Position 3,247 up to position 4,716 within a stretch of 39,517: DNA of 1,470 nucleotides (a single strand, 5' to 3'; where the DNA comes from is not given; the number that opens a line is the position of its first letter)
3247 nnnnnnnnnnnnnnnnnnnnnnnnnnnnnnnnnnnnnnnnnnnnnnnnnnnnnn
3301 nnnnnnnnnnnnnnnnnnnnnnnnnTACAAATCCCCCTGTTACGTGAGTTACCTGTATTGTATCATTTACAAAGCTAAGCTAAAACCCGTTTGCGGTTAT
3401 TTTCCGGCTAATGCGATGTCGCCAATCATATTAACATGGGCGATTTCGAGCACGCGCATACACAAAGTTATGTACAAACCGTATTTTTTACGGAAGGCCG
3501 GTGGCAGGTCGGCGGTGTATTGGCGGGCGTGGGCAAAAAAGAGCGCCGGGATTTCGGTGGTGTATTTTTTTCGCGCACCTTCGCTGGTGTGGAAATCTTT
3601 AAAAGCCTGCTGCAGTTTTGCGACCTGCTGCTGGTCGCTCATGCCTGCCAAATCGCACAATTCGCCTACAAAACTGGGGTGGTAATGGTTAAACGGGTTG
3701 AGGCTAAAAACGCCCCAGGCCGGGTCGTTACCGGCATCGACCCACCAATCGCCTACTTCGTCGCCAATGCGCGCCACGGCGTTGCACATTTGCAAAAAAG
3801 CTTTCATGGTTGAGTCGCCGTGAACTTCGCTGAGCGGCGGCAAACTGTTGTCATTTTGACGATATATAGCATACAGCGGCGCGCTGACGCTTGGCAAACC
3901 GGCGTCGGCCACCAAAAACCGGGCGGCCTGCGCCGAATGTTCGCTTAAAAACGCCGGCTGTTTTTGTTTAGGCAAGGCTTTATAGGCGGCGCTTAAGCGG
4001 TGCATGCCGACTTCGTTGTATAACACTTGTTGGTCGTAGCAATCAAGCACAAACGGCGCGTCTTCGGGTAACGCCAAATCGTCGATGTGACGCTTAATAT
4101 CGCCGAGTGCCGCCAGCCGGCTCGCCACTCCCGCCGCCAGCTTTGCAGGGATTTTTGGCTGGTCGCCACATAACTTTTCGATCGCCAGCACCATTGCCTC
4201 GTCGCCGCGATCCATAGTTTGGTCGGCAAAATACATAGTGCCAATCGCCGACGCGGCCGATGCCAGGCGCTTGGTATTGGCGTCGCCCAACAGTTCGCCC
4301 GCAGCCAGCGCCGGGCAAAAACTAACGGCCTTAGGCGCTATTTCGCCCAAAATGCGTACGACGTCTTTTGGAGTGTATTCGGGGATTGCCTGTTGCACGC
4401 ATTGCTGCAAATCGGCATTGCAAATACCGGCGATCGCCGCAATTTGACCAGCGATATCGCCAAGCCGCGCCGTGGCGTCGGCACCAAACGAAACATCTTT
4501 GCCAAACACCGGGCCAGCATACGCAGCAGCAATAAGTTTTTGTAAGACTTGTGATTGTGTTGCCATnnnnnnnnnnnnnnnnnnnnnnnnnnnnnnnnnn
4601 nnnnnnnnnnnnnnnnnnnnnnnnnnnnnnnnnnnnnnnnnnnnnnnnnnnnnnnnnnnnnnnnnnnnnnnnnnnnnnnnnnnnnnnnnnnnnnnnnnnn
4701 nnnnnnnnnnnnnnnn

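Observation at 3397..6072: Possible two-gene terpenoid module: polyprenyl diphosphate synthase plus a divergent terpene-synthase-like protein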

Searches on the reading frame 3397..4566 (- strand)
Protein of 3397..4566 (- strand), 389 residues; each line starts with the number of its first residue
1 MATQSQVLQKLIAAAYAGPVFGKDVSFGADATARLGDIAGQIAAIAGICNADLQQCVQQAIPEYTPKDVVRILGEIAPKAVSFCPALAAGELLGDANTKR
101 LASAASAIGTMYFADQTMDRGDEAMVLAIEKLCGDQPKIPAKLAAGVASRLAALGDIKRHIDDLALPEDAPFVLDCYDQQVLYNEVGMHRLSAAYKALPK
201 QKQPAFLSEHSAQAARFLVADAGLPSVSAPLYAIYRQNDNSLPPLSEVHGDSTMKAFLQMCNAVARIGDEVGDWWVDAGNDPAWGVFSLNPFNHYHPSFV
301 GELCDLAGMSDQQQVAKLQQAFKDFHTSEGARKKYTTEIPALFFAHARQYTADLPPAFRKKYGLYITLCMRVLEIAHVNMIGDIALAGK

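Call 3: search_protein_families(library=pfam, proteins=[window:3397-4566:-], max_evalue=1)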
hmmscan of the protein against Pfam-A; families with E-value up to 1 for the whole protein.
window:3397-4566:- (389 aa): 0 families

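Call 4: search_protein_families(library=ncbifam, proteins=[window:3397-4566:-], max_evalue=1)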
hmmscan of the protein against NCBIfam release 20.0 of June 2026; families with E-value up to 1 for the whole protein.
window:3397-4566:- (389 aa): 0 families

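Call 5: find_homologous_proteins(query=window:3397-4566:-, max_evalue=0.001)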
Query window:3397-4566:- (389 aa): 46 proteins with E <= 0.001 among 8000 candidates.
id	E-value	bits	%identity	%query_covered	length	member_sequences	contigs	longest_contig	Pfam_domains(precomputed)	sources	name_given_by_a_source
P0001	8.3e-259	876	100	100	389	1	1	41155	-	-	-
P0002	3.0e-171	588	69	100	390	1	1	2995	-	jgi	jgi:hypothetical protein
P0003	8.9e-167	573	66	100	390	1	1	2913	-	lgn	-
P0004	8.0e-130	451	53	99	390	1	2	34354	-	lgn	-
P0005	2.9e-126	440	52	99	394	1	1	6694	-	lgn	-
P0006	3.7e-124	433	52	99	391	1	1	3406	-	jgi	-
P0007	4.7e-123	429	54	99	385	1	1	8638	-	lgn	-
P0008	1.4e-122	428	53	99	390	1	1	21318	-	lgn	-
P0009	4.3e-122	426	53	99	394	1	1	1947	-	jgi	jgi:hypothetical protein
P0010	5.0e-121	422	53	99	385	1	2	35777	-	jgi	jgi:hypothetical protein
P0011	4.7e-120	419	52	100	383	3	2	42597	-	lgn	-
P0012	8.4e-118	412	51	99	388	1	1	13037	-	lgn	-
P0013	5.7e-117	409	54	99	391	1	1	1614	-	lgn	-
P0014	3.2e-113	397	49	100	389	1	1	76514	-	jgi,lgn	jgi:hypothetical protein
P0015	9.7e-112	392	49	100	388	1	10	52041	-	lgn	-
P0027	2.8e-88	315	44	99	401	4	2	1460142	-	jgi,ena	-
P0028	3.0e-88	315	44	99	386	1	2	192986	-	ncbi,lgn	-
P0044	1.9e-77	279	41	99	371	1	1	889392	-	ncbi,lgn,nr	ncbi:MAG TPA: hypothetical protein VLA77_01690 [Candidatus Saccharimonadales bacterium]|nr:hypotheti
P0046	1.5e-41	161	34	97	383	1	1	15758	-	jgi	jgi:hypothetical protein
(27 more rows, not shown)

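Call 6: search_solved_structures(query=window:3397-4566:-, max_evalue=10)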
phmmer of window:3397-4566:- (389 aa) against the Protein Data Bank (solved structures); distinct sequences matched with E-value up to 10: 0.

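Call 9: search_solved_structures(query=A1, max_evalue=10, show_alignments=3)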
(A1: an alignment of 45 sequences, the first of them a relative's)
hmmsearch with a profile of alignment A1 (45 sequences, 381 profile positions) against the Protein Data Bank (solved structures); distinct sequences matched with E-value up to 10: 4.
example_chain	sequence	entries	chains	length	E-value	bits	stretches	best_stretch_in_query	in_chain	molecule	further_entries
1wy2_A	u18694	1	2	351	0.01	18.2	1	6-93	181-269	Xaa-Pro dipeptidase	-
9crw_D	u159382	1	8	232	0.12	14.7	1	322-364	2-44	Kinesin-like protein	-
6v47_B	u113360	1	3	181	0.48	12.7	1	116-203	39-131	Hemagglutinin HA2 chain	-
1pv9_A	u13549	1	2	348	0.76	12.1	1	25-93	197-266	Xaa-Pro dipeptidase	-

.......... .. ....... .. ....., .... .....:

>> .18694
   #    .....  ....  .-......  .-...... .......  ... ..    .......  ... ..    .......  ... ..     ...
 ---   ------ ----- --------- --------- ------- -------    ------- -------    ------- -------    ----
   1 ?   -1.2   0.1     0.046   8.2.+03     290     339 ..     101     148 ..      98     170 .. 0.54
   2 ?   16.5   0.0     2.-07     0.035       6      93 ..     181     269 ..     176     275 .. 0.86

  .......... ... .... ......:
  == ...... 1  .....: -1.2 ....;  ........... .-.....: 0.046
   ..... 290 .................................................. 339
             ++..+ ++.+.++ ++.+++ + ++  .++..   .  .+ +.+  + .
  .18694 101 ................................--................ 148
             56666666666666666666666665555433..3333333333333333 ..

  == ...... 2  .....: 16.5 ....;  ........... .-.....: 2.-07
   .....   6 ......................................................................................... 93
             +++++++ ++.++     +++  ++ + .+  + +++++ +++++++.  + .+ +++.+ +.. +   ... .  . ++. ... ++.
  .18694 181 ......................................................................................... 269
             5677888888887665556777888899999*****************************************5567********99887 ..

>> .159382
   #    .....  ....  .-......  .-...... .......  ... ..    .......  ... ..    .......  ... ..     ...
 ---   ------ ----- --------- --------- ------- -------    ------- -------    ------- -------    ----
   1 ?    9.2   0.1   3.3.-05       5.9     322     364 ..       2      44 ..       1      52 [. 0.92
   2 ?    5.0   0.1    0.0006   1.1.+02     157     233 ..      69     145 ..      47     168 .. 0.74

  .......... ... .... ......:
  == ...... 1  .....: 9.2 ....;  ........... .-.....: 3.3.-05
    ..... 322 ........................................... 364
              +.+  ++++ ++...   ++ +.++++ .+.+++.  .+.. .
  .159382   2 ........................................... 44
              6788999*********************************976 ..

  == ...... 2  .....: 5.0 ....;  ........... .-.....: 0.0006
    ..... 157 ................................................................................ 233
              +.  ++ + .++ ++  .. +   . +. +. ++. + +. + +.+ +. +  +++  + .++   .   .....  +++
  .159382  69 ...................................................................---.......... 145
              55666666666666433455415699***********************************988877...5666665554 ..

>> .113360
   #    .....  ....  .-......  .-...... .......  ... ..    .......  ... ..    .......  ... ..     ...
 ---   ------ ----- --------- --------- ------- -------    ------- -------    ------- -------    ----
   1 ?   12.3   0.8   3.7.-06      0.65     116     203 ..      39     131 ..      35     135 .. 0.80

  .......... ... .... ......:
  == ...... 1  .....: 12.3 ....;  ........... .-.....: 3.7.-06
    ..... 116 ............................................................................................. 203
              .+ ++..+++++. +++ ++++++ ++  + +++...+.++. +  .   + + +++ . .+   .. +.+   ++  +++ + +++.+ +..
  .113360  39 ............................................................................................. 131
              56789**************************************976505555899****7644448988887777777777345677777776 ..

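Call 14: find_encoding_contigs(protein=P0044, flank=6000, max_places=2)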
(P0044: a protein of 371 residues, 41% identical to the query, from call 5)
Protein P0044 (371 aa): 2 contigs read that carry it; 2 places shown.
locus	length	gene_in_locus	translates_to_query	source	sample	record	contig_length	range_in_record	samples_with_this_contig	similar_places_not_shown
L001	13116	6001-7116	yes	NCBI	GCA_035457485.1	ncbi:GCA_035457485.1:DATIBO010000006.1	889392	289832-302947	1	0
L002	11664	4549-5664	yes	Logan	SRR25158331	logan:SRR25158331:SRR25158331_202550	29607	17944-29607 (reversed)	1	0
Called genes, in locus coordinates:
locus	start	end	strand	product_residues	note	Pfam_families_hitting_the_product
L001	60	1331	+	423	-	PF03952:Enolase_N, PF00113:Enolase_C, PF13378:MR_MLE_C (weak), PF07476:MAAL_C (weak)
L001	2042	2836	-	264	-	PF00950:ABC-3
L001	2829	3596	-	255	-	PF00005:ABC_tran, PF13304:AAA_21 (weak)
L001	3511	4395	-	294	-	PF01297:ZnuA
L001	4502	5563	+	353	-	PF00348:polyprenyl_synt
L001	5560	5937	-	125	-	PF11964:SpoIIAA-like (weak)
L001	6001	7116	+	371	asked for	-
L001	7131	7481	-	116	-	PF01638:HxlR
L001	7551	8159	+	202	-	PF02589:LUD_dom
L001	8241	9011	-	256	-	-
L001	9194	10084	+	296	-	PF01171:ATP_bind_3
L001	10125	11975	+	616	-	PF06480:FtsH_ext (faint), PF06068:TIP49 (weak), PF00004:AAA, PF07728:AAA_5 (weak), PF17862:AAA_lid_3, PF01434:Peptidase_M41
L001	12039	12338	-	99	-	-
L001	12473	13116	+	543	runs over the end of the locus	PF13440:Polysacc_synt_3 (faint), PF03023:MurJ, PF01554:MatE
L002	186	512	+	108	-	-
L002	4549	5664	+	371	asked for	-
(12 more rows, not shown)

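Call 15: find_encoding_contigs(protein=P0027, flank=6000, max_places=2)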
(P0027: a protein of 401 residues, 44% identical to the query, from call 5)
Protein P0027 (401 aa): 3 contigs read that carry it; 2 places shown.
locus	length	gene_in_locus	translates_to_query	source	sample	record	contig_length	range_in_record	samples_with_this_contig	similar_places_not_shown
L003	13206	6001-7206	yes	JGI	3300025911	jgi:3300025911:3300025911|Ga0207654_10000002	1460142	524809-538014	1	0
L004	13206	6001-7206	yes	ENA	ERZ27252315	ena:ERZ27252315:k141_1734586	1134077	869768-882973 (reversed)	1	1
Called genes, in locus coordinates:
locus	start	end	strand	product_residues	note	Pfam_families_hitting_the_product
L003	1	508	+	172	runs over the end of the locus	PF06185:YecM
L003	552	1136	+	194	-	-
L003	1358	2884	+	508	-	PF00652:Ricin_B_lectin, PF14200:RicinB_lectin_2, PF04450:BSP, PF14200:RicinB_lectin_2, PF00652:Ricin_B_lectin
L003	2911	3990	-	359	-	-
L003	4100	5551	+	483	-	-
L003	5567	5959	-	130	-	-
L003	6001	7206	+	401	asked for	-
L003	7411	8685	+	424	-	PF20966:MASE6, PF00512:HisKA, PF02518:HATPase_c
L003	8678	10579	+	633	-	PF00989:PAS (faint), PF00672:HAMP, PF08448:PAS_4, PF13426:PAS_9 (weak), PF00512:HisKA, PF02518:HATPase_c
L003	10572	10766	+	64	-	-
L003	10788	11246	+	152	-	PF00072:Response_reg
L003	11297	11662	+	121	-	PF00072:Response_reg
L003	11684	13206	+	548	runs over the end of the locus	PF05157:MshEN (weak), PF00437:T2SSE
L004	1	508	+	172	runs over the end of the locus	PF06185:YecM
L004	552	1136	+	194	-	-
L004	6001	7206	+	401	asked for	-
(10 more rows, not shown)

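Call 17: find_encoding_contigs(protein=P0028, flank=6000, max_places=1)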
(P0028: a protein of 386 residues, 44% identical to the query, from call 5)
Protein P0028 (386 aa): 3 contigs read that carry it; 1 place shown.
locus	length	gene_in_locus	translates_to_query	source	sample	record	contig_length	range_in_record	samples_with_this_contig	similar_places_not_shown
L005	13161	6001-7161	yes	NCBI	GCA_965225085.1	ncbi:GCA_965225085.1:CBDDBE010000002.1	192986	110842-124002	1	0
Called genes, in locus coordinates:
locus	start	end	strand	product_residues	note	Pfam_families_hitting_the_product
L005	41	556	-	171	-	-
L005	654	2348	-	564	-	PF00989:PAS, PF08448:PAS_4, PF12860:PAS_7, PF13188:PAS_8 (weak), PF13426:PAS_9, PF00512:HisKA, PF02518:HATPase_c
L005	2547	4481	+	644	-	-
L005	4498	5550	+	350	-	PF00348:polyprenyl_synt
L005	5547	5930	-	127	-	-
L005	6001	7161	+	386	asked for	-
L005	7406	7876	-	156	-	PF07963:N_methyl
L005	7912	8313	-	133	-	-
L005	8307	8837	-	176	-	-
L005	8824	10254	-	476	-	PF08309:LVIVD (weak)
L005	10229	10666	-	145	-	PF07963:N_methyl (weak)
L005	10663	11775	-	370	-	PF00482:T2SSF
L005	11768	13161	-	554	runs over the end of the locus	PF00437:T2SSE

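Call 18: find_encoding_contigs(protein=P0046, flank=6000, max_places=1)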
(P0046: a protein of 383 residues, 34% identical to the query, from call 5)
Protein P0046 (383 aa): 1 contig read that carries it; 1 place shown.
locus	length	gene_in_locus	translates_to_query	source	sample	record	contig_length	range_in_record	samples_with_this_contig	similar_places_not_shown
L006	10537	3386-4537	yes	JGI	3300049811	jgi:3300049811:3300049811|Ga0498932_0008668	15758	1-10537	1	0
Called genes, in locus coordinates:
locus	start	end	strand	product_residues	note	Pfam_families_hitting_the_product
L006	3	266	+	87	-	?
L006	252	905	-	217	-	PF09837:DUF2064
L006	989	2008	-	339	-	PF04055:Radical_SAM, PF12345:DUF3641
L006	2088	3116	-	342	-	PF01740:STAS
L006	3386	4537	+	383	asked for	-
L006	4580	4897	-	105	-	PF01883:FeS_assembly_P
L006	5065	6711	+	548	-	PF06826:Asp-Al_Ex, PF02080:TrkA_C, PF06826:Asp-Al_Ex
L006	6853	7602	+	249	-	PF04203:Sortase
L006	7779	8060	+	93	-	-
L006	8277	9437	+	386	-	PF00365:PFK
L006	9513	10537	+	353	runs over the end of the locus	PF01791:DeoC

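Call 19: find_encoding_contigs(protein=P0014, flank=6000, max_places=1)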
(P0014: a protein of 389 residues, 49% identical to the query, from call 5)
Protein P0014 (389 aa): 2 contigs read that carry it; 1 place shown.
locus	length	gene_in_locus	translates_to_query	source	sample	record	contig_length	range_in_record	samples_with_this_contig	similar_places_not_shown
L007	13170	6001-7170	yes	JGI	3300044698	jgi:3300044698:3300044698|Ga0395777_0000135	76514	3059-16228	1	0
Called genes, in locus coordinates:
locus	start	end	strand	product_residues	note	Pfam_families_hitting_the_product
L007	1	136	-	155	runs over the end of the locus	PF07617:DUF1579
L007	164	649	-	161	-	PF08327:AHSA1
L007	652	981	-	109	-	PF08100:Dimerisation (faint), PF01022:HTH_5, PF01047:MarR (weak), PF12802:MarR_2 (weak), PF12840:HTH_20, PF13412:HTH_24 (weak), PF08279:HTH_11 (weak), PF13601:HTH_34 (weak)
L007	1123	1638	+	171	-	PF00293:NUDIX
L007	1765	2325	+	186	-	PF03551:PadR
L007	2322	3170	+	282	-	-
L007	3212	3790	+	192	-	PF03352:Adenine_glyco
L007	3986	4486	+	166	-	-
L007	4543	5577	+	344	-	PF00348:polyprenyl_synt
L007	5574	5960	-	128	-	PF11964:SpoIIAA-like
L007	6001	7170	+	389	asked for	-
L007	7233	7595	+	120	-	PF07885:Ion_trans_2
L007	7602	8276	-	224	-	PF02397:Bac_transf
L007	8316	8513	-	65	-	-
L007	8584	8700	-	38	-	-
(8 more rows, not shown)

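Call 20: predict_structure(alignment_id=A1)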
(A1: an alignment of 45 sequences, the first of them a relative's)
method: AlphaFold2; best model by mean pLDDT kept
length: 389 residues; sequences in the alignment: 45
mean_pLDDT: 93.8   pTM: 0.92
mean pLDDT of the five models: 93.8, 93.6, 93.4, 92.0, 91.8
residues with pLDDT >= 90: 330; 70-90: 53; 50-70: 4; < 50: 2
segments of 3 or more residues with pLDDT < 50: none
pLDDT, mean of each block of 10 residues (from residue 1): 67 92 94 91 94 97 96 90 86 96 97 94 97 97 98 98 98 96 95 95 97 95 91 98 98 97 95 89 84 97 97 97 97 96 98 98 98 93 75
secondary structure, 60 per line:
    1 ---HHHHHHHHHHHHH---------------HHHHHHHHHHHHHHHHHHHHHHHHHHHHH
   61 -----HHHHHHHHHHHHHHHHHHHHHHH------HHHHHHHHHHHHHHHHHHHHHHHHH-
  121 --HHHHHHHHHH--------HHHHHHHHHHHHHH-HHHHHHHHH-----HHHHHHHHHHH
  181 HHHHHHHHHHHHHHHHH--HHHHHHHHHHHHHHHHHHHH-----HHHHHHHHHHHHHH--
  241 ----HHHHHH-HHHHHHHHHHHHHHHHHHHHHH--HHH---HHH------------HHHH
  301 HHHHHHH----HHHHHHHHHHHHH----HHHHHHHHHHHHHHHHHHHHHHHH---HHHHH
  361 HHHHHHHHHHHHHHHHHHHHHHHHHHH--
elements in order: H4-16 H32-60 H66-88 H95-119 H123-132 H141-154 H156-164 H170-197 H200-219 H225-238 H245-250 H252-273 H297-307 H312-324 H329-352 H356-387

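Call 22: fold_search(model_id=the predicted structure, library=pdb)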
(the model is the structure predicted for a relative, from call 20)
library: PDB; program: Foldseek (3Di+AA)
matches with E <= 10: 521; with E <= 0.001: 0
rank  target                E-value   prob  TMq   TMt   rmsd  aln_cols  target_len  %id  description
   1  7zrn_B                1.4e-03  1.00  0.47  0.58   8.9       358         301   14  Crystal structure of 10-epi-cubebol synthase from Sorangium cellulosum (ScCubS) in complex with Pyrophosphate (released 2022-11-02)
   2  7zrn_A                3.5e-03  1.00  0.45  0.55   9.1       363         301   13  Crystal structure of 10-epi-cubebol synthase from Sorangium cellulosum (ScCubS) in complex with Pyrophosphate (released 2022-11-02)
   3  9m25_B                5.5e-03  1.00  0.49  0.60   7.4       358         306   13  Type I diterpene synthase from Streptomyces (released 2026-03-04)
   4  9hqa_B                6.2e-03  1.00  0.43  0.50   8.0       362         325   12  1-Epi-Cubenol Synthase from Nonomuraea coxensis (NcECS) in complex with pyrophosphate (released 2025-12-24)
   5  4zq8_B                7.0e-03  1.00  0.32  0.38  13.5       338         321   12  Crystal structure of a terpene synthase from Streptomyces lydicus, target EFI-540129 (released 2015-07-08)
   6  9hqa_A                8.2e-03  1.00  0.37  0.43  12.8       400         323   11  1-Epi-Cubenol Synthase from Nonomuraea coxensis (NcECS) in complex with pyrophosphate (released 2025-12-24)
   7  4zq8_A                8.8e-03  1.00  0.43  0.51   9.6       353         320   13  Crystal structure of a terpene synthase from Streptomyces lydicus, target EFI-540129 (released 2015-07-08)
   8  9c7m_A                1.1e-02  1.00  0.41  0.49   9.4       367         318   14  Crystal structure of pentalenene synthase variant F76A complexed with 12,13-difluorofarnesyl diphosphate (released 2024-11-06)
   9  9m25_A                1.2e-02  1.00  0.47  0.56   7.7       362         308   14  Type I diterpene synthase from Streptomyces (released 2026-03-04)
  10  8h6q_D                1.3e-02  1.00  0.47  0.56   7.5       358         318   11  Class I sesquiterpene synthase BCBOT2 (apo) (released 2023-08-23)
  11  8h6q_B                1.5e-02  1.00  0.48  0.55   7.5       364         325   11  Class I sesquiterpene synthase BCBOT2 (apo) (released 2023-08-23)
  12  9hqb_A                1.9e-02  1.00  0.39  0.45   8.9       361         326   11  1-Epi-Cubenol Synthase from Nonomuraea coxensis (NcECS) in complex with 2,3-DHFPP (released 2025-12-24)
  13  9hqm_B                2.0e-02  1.00  0.49  0.60   8.1       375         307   12  T-Muurolol Synthase from Roseiflexus castenholzii (TmS) in complex with FSPP (released 2025-12-24)
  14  9hqb_B                2.0e-02  1.00  0.44  0.52   8.0       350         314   10  1-Epi-Cubenol Synthase from Nonomuraea coxensis (NcECS) in complex with 2,3-DHFPP (released 2025-12-24)
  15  4la6                  2.1e-02  1.00  0.49  0.57   6.4       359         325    9  Crystal structure of 2-methylisoborneol synthase from Streptomyces coelicolor A3(2) in complex with Mg2+ and 2-fluoroner (released 2013-07-31)
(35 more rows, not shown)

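Call 24: search_protein_representatives(alignment_id=A1)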
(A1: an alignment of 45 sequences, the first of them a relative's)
Query: 45 sequences, 381 profile positions. Proteins with E-value up to 0.001 (for the whole library): 121; up to 1e-10: 108; up to 1e-30: 86. The best 121 are listed.
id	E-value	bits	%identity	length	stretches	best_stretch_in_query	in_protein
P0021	8.5e-171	584.7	-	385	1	1-380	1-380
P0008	3.5e-168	576.1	-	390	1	1-380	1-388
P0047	3.8e-153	526.6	-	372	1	1-379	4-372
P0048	3.0e-124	431.5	-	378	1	5-378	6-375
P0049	1.5e-123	429.2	-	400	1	7-379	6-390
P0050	9.0e-117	406.9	-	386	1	3-379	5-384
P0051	1.3e-116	406.3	-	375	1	3-379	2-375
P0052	1.6e-113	396.2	-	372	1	1-379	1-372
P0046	5.0e-111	388.0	-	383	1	2-380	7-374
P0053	6.9e-111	387.5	-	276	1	111-379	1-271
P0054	6.1e-110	384.4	-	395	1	1-380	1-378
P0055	3.8e-109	381.8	-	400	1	2-379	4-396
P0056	6.0e-108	377.9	-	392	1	3-380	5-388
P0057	1.7e-105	369.8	-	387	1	4-378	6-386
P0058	6.4e-104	364.6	-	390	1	4-379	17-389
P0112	1.9e-49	185.3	-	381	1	6-377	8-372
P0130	4.5e-30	121.5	-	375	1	5-377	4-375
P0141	5.2e-17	78.5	-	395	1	10-377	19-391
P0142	3.8e-15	72.4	-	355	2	47-270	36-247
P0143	4.5e-15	72.2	-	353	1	43-308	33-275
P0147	1.6e-12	63.8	-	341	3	178-311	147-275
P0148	8.7e-12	61.3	-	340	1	62-304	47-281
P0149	1.3e-11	60.7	-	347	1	48-378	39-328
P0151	3.9e-11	59.2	-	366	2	40-284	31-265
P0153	3.3e-10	56.1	-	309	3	206-271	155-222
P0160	2.1e-05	40.3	-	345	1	180-374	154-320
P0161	9.8e-05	38.1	-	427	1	203-268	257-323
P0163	4.3e-04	36.0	-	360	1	69-302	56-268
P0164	8.0e-04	35.1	-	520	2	60-117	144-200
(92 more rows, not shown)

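Call 25: search_protein_families(library=pfam, proteins=[P0141, P0142, P0143, P0147, P0148, P0149, P0151, P0153, P0160, P0163], max_evalue=1)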
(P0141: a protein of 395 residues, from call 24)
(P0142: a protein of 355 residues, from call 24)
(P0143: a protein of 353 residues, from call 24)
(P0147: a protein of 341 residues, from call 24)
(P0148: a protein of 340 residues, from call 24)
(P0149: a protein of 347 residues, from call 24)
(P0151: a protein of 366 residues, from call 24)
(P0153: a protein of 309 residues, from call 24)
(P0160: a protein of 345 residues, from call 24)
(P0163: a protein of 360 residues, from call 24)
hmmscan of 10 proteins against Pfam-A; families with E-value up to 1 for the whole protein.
P0141 (395 aa): 0 families

P0142 (355 aa): 2 families
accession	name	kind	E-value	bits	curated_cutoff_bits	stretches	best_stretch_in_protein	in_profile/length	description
PF13807.11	GNVR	-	0.016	15.6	27.7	1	286-332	2-50/82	G-rich domain on putative tyrosine kinase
PF14606.12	Lipase_GDSL_3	-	0.019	15.7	27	1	45-148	16-118/178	GDSL-like Lipase/Acylhydrolase family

P0143 (353 aa): 0 families

P0147 (341 aa): 3 families
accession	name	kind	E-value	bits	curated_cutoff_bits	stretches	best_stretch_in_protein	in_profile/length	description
PF22990.1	ABHD16_N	-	0.067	13.7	27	0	66-119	55-110/125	Phosphatidylserine Lipase ABHD16 N-terminal domain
PF03936.21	Terpene_synth_C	-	0.12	12.1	26.3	1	176-238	142-202/241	Terpene synthase family, metal binding domain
PF20775.2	Tag1_N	-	0.17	11.8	28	1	230-266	100-136/190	Tag1 N-terminal domain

P0148 (340 aa): 0 families

P0149 (347 aa): 2 families
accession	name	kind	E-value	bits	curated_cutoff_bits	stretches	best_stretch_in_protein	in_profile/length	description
PF17029.10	DUF5100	-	0.012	15.9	27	1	25-64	52-91/125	Domain of unknown function (DUF5100)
PF14355.11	Abi_C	-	0.17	12.5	24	0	209-245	14-50/83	Abortive infection C-terminus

P0151 (366 aa): 0 families

P0153 (309 aa): 0 families

P0160 (345 aa): 1 family
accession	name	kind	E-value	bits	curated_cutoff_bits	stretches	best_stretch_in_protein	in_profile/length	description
PF03936.21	Terpene_synth_C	-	0.0048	16.7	26.3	1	183-239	149-203/241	Terpene synthase family, metal binding domain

P0163 (360 aa): 1 family
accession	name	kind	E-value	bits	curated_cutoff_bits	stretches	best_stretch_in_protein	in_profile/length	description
PF03936.21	Terpene_synth_C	-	0.024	14.4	26.3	1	165-242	128-206/241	Terpene synthase family, metal binding domain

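Call 50: find_related_loci(query=A1, collection=genome_contigs, flank=5000)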
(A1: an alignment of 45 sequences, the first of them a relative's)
Query A1 (389 aa) in genome_contigs; peptide patterns used: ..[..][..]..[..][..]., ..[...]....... (x = any residue, [..] = any of these).
14 stretches matched a pattern; 7 encode a relative of the query (tblastn E <= 1e-3); 7 distinct loci.
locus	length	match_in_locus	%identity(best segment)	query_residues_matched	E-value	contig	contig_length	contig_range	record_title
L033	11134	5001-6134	46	5-389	1e-104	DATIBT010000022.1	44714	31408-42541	MAG TPA_asm: Candidatus Saccharimonadales bacterium isolate SMAG_U16297 k141_2038856, whole genome shotgun sequence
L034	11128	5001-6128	45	8-387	1e-98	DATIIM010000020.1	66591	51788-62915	MAG TPA_asm: Patescibacteria group bacterium isolate SMAG_U15665 k141_472327, whole genome shotgun sequence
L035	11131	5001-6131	44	4-387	8e-98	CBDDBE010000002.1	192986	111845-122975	MAG TPA_asm: uncultured Candidatus Saccharibacteria bacterium isolate SRP200132_co1_492 genome assembly, contig: NODE_55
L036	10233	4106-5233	42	6-387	5e-95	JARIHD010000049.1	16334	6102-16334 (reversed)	MAG: Candidatus Saccharibacteria bacterium isolate CullarsAll.DT.09 k141_965884, whole genome shotgun sequence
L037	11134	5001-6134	41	6-386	6e-91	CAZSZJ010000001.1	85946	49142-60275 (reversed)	MAG TPA_asm: uncultured Candidatus Saccharibacteria bacterium isolate SRP200132_co1_502 genome assembly, contig: NODE_32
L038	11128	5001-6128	40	6-388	4e-90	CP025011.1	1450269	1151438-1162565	Candidatus Saccharibacteria bacterium YM_S32_TM7_50_20 chromosome, complete genome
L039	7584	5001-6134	40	10-389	7e-83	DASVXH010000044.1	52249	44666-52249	MAG TPA_asm: Candidatus Saccharimonadales bacterium isolate SMAG_U2570 k141_25105, whole genome shotgun sequence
